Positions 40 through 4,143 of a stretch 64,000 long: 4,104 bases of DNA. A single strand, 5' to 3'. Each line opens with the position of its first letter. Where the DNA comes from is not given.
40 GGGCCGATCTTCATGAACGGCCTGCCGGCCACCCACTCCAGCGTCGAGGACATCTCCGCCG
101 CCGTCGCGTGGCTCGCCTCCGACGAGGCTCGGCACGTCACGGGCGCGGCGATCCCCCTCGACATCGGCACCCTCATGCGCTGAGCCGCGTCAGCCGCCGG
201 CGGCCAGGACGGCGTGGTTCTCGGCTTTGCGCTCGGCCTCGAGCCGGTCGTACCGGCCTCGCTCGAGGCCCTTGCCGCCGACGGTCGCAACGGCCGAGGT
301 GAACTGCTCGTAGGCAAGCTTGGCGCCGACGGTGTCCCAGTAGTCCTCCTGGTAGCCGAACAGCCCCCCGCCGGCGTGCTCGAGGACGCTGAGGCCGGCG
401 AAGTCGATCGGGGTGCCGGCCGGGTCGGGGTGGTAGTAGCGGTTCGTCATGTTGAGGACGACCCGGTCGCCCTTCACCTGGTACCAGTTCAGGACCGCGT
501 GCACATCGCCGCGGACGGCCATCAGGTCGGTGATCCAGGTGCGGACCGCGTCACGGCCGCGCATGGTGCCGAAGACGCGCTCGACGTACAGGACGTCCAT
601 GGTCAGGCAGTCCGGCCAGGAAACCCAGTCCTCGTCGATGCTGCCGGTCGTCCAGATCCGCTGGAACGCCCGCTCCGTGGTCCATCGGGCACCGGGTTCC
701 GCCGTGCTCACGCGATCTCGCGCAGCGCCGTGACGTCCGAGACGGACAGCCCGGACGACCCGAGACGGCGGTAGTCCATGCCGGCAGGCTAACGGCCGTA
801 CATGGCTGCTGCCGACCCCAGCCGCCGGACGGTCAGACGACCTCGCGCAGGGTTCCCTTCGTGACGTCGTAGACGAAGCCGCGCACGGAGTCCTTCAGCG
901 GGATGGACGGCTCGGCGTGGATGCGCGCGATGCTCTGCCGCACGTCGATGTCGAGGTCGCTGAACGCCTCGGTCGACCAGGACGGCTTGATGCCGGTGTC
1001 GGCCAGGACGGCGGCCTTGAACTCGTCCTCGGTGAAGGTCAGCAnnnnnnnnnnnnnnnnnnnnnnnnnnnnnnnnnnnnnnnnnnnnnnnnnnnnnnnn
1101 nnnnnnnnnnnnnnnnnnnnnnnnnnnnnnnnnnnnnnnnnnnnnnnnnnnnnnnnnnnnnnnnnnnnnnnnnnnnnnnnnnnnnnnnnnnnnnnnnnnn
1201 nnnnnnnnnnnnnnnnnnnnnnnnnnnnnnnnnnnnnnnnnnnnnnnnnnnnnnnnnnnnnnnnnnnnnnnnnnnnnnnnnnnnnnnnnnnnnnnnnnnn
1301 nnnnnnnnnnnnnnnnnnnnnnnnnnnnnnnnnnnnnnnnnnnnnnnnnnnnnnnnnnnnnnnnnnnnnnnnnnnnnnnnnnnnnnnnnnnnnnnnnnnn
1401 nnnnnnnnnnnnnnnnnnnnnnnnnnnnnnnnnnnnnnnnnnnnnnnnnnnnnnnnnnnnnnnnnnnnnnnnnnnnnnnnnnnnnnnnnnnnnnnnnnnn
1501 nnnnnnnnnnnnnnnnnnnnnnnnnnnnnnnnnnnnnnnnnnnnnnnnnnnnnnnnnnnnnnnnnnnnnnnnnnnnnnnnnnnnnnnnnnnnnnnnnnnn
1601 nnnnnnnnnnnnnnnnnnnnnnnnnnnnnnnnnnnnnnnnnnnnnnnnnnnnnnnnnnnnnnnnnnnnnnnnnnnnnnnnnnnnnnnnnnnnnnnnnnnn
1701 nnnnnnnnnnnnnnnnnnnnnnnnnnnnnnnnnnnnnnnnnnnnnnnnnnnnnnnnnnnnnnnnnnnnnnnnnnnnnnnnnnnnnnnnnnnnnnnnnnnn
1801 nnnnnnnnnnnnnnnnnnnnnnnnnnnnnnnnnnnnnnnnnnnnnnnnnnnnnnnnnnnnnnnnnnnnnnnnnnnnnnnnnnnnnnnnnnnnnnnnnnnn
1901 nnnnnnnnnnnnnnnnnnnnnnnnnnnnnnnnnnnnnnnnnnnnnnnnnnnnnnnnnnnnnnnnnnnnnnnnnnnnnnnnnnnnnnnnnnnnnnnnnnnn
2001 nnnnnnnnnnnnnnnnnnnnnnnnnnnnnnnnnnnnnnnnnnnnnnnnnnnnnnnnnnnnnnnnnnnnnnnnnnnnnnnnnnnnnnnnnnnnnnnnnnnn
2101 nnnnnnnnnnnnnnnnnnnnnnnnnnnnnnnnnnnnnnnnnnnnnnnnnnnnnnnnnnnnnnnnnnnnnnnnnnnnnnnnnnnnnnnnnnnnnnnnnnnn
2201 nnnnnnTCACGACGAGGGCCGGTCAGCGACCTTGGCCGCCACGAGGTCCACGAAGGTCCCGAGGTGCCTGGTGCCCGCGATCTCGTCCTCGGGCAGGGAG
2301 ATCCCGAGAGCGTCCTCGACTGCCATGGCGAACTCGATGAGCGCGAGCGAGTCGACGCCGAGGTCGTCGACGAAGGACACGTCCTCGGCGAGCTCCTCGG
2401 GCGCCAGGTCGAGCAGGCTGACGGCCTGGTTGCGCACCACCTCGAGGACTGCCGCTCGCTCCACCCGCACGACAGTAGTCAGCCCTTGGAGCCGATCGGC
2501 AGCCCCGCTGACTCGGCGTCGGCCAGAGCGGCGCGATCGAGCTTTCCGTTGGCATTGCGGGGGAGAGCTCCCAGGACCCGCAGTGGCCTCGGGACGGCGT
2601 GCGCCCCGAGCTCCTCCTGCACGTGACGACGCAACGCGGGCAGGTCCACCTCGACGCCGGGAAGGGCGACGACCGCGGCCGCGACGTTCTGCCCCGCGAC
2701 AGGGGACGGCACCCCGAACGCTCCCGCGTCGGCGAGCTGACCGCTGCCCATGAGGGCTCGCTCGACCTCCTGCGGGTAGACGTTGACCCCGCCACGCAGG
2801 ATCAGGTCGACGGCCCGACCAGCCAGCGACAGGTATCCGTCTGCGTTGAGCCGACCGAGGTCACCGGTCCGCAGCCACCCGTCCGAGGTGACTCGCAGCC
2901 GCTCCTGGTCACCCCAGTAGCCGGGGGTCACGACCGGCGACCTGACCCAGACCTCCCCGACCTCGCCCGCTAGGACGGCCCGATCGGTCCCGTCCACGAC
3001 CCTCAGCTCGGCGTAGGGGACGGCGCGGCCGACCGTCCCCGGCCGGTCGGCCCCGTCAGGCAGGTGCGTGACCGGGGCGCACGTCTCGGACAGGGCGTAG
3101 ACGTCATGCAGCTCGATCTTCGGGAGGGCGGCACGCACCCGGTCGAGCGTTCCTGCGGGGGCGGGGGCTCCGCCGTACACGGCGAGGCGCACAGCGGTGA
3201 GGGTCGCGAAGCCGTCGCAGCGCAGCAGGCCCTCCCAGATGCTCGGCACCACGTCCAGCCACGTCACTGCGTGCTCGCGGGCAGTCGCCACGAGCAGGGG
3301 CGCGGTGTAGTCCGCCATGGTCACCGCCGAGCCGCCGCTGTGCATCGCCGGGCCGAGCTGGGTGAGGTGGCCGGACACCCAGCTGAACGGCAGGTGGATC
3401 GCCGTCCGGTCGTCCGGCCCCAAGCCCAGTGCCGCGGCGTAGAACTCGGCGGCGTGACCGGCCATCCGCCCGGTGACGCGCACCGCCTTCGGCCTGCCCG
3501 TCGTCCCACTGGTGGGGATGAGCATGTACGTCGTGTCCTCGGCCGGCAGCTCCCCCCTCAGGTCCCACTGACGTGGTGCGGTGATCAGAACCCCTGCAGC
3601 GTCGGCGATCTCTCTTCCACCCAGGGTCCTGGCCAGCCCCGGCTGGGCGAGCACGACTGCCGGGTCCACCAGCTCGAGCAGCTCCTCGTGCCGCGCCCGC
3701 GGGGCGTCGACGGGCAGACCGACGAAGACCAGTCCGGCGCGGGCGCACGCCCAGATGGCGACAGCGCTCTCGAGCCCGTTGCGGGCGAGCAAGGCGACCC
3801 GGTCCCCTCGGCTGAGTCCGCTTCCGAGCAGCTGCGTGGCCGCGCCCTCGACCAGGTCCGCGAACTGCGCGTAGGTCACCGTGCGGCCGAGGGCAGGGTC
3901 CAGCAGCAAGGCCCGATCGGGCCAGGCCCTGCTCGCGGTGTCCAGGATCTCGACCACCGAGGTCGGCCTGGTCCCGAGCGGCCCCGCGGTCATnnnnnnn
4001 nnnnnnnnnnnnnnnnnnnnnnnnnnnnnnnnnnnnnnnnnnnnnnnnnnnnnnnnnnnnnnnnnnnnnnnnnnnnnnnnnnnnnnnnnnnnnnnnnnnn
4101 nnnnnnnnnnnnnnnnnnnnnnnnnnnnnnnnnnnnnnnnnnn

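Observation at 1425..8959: Divergent FAS-II-like locus with two ACPs, two FabI paralogs, an AMP-ligase and an ACAD, but no FabH or dehydratase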

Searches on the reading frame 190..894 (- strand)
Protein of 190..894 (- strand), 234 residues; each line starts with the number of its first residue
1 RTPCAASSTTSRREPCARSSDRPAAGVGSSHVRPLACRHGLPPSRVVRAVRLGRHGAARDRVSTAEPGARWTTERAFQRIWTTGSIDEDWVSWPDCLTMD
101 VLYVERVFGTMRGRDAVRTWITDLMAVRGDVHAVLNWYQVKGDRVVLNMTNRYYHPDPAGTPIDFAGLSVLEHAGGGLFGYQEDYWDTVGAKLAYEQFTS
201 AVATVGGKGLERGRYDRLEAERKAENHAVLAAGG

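Call 9: search_protein_families(library=pfam, proteins=[window:190-894:-])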
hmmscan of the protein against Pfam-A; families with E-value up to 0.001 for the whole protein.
window:190-894:- (234 aa): 1 family
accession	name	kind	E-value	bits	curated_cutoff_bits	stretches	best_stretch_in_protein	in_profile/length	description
PF12680.13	SnoaL_2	-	2.2e-09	38.2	27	1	87-176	10-97/102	SnoaL-like domain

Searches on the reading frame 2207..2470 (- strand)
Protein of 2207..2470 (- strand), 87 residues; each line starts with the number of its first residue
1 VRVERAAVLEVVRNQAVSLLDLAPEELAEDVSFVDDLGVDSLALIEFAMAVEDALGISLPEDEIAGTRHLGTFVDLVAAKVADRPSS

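Call 4: search_protein_families(library=pfam, proteins=[window:2207-2470:-])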
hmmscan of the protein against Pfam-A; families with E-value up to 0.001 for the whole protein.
window:2207-2470:- (87 aa): 1 family
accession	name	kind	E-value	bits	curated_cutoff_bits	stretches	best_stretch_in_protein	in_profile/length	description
PF00550.31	PP-binding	-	1.3e-12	48.2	20.8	1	11-77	2-67/67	Phosphopantetheine attachment site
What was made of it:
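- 2207..2470 (-): ACP-1: the carrier protein dedicated to the ligase module (DSL serine present). PF00550 scores 48 bits (call 4).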

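Call 5: search_protein_families(library=ncbifam, proteins=[window:2207-2470:-])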
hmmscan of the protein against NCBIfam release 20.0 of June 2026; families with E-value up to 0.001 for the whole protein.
window:2207-2470:- (87 aa): 17 families
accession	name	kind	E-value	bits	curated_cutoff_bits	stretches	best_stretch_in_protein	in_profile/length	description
NF002148.0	PRK00982.1-2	subfamily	6.6e-13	48.3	71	1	6-80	3-77/79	acyl carrier protein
NF002151.0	PRK00982.1-5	equivalog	2.7e-12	46.6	92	1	8-75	4-71/78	acyl carrier protein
NF040636.1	AcpM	exception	5.2e-12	45.6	146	1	22-79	20-77/93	meromycolate extension acyl carrier protein AcpM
NF002150.0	PRK00982.1-4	subfamily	5.7e-12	45.7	66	1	5-80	3-78/80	acyl carrier protein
NF002147.0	PRK00982.1-1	equivalog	9.1e-12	44.6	84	1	21-79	21-79/83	acyl carrier protein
TIGR00517.1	acyl_carrier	equivalog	1.1e-11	44.5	70.45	1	7-78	3-74/77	acyl carrier protein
NF002149.0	PRK00982.1-3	equivalog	5.2e-11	42.3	106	1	10-78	6-74/78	acyl carrier protein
NF009104.0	PRK12449.1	equivalog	2.1e-10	40.4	70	1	26-80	24-78/80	acyl carrier protein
NF004533.0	PRK05883.1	equivalog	3.8e-07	29.9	72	1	9-83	29-99/100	acyl carrier protein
NF006031.0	PRK08172.1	equivalog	4.8e-07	30.3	76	1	18-77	15-71/82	acyl carrier protein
NF058660.1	cispen_ACP_AmcB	equivalog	3e-06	27.3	80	1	21-73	17-71/80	cispentacin biosynthesis acyl carrier protein AmcB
NF005079.0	PRK06508.1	equivalog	9e-06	26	83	1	17-63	13-59/93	acyl carrier protein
NF041592.1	carboxyl_red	equivalog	1.6e-05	22.7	1300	1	5-84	639-721/1160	carboxylic acid reductase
NF005502.0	PRK07117.1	equivalog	3.4e-05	24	79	1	7-81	5-79/82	acyl carrier protein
NF045894.1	PKS_plus_SDR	equivalog_domain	8.7e-05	20.3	1740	1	5-61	1437-1493/1515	type I polyketide synthase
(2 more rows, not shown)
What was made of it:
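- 2207..2470 (-): It falls below every ACP equivalog cut-off (call 5).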

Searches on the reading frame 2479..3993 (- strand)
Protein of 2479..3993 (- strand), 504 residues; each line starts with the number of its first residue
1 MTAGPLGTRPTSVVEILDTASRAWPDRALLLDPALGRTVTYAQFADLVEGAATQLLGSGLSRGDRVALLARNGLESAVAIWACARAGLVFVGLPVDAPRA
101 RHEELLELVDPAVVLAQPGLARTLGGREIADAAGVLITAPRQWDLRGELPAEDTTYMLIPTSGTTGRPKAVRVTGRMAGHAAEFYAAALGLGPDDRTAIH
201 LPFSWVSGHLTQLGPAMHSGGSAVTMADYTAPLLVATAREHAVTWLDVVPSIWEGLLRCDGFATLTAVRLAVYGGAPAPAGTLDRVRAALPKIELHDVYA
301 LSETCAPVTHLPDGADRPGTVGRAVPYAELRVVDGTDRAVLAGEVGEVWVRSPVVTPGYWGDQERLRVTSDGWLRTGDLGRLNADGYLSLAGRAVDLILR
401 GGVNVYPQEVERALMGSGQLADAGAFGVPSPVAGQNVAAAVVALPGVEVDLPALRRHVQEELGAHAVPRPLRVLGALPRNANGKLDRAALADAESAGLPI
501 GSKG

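Call 4: search_protein_families(library=pfam, proteins=[window:2479-3993:-])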
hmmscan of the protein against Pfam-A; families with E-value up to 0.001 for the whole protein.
window:2479-3993:- (504 aa): 2 families
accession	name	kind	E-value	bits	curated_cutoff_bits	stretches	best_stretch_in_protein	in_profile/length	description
PF00501.34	AMP-binding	-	1.1e-64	219.1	29.9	1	19-360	3-384/384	AMP-binding enzyme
PF13193.12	AMP-binding_C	-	1.2e-12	49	24.5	1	409-484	1-76/76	AMP-binding enzyme C-terminal domain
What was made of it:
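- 2479..3993 (-): Lig: an AMP-forming acyl ligase (ANL family), catalytically intact and without a FAAL-type insertion. PF00501 and PF13193 (call 4).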

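Call 5: search_protein_families(library=ncbifam, proteins=[window:2479-3993:-])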
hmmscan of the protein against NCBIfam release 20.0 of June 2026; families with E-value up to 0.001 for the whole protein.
window:2479-3993:- (504 aa): 106 families (the best 25 are shown)
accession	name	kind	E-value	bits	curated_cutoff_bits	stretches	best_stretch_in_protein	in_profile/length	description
NF004837.0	PRK06187.1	subfamily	7.6e-83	278.6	476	2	150-491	167-519/531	long-chain-fatty-acid--CoA ligase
NF006182.0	PRK08316.1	subfamily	3.5e-71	240.3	663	1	11-487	11-510/523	fatty acyl-CoA synthetase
NF004511.1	PRK05852.1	equivalog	5.5e-67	226.5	650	1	14-492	2-502/505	FadD7 family fatty acid--CoA ligase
TIGR03098.1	ligase_PEP_1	hypoth_equivalog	3.8e-65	220.3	592.35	2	156-491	166-515/517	acyl-CoA ligase (AMP-forming), exosortase A system-associated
NF004114.0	PRK05605.1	equivalog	6.8e-64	216.2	766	2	150-491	218-566/575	long-chain-fatty-acid--CoA ligase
NF006572.0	PRK09088.1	equivalog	6.2e-63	213.1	696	1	20-493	10-486/491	acyl-CoA synthetase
NF009233.0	PRK12583.1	subfamily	6.8e-63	212.9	832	2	144-493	193-549/558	fatty acid CoA ligase family protein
NF052580.1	Str24CoAsynCasG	equivalog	3.7e-62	210.4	750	1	8-490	38-546/548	steroid-24-oyl-CoA synthetase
NF005801.1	PRK07656.1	equivalog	5.4e-61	206.7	657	2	153-487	164-496/500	FadD3 family acyl-CoA ligase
NF005702.0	PRK07514.1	subfamily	9.3e-61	205.7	558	1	28-492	19-498/506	malonyl-CoA synthase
NF002966.0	PRK03640.1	equivalog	1.1e-58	199.1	556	1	36-493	25-479/483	o-succinylbenzoate--CoA ligase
NF005714.0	PRK07529.1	subfamily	1.4e-58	198.7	632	2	146-493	211-575/640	acyl-CoA synthetase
NF005307.0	PRK06839.1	equivalog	5.8e-58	196.7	748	1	37-493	26-492/496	o-succinylbenzoate--CoA ligase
NF005858.0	PRK07787.1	subfamily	1.2e-57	195.5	575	1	52-491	35-469/471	acyl-CoA synthetase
TIGR01923.1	menE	equivalog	1.3e-54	185.7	330.15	1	40-490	1-442/442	o-succinylbenzoate--CoA ligase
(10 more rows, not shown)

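Call 20: search_solved_structures(query=window:2479-3993:-, max_evalue=1e-20)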
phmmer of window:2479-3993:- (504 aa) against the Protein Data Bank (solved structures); distinct sequences matched with E-value up to 1e-20: 113 (the best 60 are shown).
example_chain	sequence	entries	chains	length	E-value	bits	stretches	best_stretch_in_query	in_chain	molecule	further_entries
3r44_A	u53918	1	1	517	3.2e-48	168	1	28-499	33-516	fatty acyl CoA synthetase FADD13 (FATTY-ACYL-CoA SYNTHETASE)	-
5buq_A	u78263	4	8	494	2.6e-45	158.3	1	24-495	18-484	2-succinylbenzoate--CoA ligase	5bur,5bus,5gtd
5x8f_A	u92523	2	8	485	7.4e-45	156.9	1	25-495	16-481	2-succinylbenzoate--CoA ligase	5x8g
3ivr_A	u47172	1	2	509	4e-43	151.2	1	22-493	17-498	Putative long-chain-fatty-acid CoA ligase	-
5jjq_A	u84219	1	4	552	1.8e-42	149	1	14-495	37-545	AMP-dependent synthetase and ligase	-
6sq8_A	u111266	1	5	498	2.7e-42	148.4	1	75-488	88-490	Fatty acid CoA ligase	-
6h1b_A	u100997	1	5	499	2.4e-41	145.3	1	75-488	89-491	Fatty acid CoA ligase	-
5jjp_A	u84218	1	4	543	2.5e-41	145.2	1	11-496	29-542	Nonribosomal peptide synthase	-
5ie0_A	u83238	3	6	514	3.3e-41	144.8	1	16-491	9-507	Oxalate--CoA ligase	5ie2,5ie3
6qjz_A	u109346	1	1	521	5e-40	140.9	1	156-492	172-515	oxalyl CoA-synthetase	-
4fuq_A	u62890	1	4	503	1.2e-39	139.7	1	28-491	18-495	Malonyl CoA synthetase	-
4ir7_A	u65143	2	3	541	3.3e-39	138.2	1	10-496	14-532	Long chain fatty acid CoA ligase FadD10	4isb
8weu_A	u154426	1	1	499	3.6e-39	138.1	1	36-487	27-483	Fatty-acyl-CoA synthase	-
8wev_A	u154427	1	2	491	3.7e-39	138.1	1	36-487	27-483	Feruloyl-CoA Synthetase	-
4fut_A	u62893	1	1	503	1e-38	136.6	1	28-491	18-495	Malonyl CoA synthetase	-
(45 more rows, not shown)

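Call 78: search_solved_structures(query=window:2479-3993:-, max_evalue=1e-44, show_alignments=1)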
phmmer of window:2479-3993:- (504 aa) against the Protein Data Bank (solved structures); distinct sequences matched with E-value up to 1e-44: 3.
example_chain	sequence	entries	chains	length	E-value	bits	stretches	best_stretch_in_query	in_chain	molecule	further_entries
3r44_A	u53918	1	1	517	3.2e-48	168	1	28-499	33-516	fatty acyl CoA synthetase FADD13 (FATTY-ACYL-CoA SYNTHETASE)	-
5buq_A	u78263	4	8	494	2.6e-45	158.3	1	24-495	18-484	2-succinylbenzoate--CoA ligase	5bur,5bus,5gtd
5x8f_A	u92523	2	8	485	7.4e-45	156.9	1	25-495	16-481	2-succinylbenzoate--CoA ligase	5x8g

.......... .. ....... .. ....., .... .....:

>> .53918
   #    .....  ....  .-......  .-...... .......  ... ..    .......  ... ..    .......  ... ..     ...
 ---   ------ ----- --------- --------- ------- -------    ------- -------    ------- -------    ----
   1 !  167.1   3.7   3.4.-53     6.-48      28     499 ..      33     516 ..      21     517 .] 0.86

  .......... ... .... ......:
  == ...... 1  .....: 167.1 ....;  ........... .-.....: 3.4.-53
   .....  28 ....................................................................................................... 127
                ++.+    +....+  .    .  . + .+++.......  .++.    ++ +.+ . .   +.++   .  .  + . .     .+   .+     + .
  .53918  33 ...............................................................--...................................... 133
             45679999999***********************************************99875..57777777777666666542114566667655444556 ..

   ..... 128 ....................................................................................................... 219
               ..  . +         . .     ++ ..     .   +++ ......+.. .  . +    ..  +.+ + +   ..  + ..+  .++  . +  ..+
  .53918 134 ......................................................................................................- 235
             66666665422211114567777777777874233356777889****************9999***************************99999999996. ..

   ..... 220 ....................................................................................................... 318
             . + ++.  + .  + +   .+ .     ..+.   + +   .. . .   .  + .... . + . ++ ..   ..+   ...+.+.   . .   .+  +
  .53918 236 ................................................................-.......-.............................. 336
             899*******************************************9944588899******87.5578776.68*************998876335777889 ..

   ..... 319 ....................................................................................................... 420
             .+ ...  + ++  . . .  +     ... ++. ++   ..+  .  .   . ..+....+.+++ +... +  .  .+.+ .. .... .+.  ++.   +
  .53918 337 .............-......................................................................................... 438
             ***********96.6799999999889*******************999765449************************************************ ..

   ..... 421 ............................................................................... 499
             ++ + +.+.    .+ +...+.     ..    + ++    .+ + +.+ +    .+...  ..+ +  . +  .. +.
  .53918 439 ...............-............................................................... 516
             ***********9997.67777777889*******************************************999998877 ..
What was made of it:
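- On Fatty acyl-AMP ligase (FAAL): The 504-aa protein aligns to FadD13 (33-516) with only short gaps (call 78).
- Tried and rejected: No insertion is present (call 78).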
